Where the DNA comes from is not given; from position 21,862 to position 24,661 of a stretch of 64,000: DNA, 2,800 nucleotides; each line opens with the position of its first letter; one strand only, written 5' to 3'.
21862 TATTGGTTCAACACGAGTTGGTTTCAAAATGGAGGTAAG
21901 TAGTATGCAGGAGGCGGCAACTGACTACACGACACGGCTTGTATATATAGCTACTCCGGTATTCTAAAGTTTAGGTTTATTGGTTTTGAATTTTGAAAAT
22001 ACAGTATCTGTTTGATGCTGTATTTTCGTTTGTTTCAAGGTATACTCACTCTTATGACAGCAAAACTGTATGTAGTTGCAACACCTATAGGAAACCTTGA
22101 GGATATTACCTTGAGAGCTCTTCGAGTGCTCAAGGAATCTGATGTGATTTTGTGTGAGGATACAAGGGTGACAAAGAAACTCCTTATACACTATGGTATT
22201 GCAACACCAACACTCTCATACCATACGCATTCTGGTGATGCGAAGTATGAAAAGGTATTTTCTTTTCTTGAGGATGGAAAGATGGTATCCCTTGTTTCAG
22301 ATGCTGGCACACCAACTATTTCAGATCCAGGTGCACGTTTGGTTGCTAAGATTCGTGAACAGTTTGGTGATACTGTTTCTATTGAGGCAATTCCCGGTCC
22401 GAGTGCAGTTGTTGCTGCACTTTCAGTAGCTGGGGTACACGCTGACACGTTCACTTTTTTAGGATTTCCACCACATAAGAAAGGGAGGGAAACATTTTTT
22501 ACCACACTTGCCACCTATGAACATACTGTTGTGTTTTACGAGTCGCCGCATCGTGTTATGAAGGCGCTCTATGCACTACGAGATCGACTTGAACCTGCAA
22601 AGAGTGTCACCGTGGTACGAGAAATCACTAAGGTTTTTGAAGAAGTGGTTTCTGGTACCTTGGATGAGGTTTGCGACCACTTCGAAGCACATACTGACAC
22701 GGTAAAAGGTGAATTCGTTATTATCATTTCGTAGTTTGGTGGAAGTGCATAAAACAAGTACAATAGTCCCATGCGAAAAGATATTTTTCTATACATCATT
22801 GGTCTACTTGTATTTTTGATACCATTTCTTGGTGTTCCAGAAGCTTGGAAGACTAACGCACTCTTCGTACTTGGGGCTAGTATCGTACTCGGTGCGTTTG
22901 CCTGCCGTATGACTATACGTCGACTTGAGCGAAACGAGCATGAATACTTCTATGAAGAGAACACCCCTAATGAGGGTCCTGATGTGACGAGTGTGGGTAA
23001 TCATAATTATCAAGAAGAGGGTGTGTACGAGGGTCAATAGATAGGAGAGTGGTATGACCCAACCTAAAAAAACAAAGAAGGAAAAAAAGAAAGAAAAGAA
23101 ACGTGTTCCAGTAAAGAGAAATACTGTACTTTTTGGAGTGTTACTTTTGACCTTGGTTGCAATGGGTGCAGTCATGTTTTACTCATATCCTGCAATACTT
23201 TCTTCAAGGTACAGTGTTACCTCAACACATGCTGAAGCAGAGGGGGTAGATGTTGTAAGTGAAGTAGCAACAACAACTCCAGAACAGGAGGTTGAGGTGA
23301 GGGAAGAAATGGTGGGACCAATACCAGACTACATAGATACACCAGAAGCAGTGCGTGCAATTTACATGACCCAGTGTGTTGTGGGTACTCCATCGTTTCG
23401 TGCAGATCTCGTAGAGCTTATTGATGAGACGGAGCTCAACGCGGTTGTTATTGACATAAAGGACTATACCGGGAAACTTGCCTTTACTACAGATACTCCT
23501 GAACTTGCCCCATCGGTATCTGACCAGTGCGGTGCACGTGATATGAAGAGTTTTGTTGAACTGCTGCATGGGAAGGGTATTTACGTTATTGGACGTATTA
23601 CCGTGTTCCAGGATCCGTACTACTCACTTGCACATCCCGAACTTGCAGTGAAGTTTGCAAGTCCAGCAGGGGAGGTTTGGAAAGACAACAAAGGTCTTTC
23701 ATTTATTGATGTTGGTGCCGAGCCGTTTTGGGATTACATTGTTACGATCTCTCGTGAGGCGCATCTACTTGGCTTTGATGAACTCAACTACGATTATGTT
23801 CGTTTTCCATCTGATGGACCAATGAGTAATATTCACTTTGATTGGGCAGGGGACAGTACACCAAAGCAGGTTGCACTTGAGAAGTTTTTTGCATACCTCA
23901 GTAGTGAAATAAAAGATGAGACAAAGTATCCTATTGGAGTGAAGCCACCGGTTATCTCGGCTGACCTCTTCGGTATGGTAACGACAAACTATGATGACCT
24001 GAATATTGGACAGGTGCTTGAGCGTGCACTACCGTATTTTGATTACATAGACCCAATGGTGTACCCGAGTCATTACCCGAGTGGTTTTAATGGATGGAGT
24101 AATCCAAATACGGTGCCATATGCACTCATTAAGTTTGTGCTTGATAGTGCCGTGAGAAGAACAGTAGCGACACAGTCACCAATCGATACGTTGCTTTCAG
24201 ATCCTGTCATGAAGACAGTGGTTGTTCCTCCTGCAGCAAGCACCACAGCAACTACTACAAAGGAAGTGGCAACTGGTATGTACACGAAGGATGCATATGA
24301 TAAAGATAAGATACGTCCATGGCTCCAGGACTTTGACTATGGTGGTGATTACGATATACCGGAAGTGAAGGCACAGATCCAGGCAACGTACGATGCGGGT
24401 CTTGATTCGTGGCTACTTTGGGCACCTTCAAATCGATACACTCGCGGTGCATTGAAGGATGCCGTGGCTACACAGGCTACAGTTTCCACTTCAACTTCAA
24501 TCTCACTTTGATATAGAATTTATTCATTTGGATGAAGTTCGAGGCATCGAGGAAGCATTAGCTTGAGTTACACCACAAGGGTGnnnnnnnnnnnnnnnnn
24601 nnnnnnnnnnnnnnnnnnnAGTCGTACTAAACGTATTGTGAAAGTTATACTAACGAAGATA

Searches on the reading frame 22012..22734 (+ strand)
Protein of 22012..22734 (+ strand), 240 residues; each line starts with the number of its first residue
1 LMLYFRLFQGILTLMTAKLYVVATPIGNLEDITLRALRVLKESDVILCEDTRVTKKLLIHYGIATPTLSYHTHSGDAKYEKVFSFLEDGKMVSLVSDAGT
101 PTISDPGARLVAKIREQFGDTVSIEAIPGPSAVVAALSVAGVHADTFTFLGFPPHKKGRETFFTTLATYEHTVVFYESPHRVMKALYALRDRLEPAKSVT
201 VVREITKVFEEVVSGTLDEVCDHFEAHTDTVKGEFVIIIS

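Call 6: search_protein_families(library=pfam, proteins=[window:22012-22734:+], max_evalue=0.01)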
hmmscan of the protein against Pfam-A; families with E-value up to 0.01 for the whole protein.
window:22012-22734:+ (240 aa): 1 family
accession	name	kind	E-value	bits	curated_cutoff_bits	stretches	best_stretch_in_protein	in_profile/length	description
PF00590.25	TP_methylase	-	2.4e-34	119.6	27.8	1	18-220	1-211/212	Tetrapyrrole (Corrin/Porphyrin) Methylases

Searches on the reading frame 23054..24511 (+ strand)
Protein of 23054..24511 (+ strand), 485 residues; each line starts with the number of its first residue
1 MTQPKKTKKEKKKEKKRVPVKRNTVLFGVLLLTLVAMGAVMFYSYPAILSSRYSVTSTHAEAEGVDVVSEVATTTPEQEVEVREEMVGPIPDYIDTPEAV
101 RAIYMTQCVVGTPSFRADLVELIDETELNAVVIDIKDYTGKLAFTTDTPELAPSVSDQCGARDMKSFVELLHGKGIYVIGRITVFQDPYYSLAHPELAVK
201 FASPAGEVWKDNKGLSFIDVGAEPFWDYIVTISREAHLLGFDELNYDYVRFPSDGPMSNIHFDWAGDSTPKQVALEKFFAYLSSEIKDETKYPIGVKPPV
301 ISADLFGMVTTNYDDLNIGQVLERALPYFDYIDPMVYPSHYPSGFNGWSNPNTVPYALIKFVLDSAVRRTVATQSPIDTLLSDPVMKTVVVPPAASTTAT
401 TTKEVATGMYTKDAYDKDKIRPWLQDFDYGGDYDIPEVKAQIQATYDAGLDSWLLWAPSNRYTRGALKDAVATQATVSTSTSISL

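Call 6: search_protein_families(library=pfam, proteins=[window:23054-24511:+], max_evalue=0.01)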
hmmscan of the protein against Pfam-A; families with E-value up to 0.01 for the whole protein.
window:23054-24511:+ (485 aa): 2 families
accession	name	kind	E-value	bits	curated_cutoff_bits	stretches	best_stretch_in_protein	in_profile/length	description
PF13200.12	DUF4015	-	4.4e-82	276.1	27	2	102-372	1-261/313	Putative glycosyl hydrolase domain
PF14871.12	GHL6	-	0.0078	16.9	35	0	118-210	4-90/132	Hypothetical glycosyl hydrolase 6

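Call 65: search_protein_families(library=padloc, proteins=[window:23054-24511:+], max_evalue=0.01)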
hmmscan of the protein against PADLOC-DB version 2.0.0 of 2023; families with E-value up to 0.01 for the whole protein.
window:23054-24511:+ (485 aa): 0 families
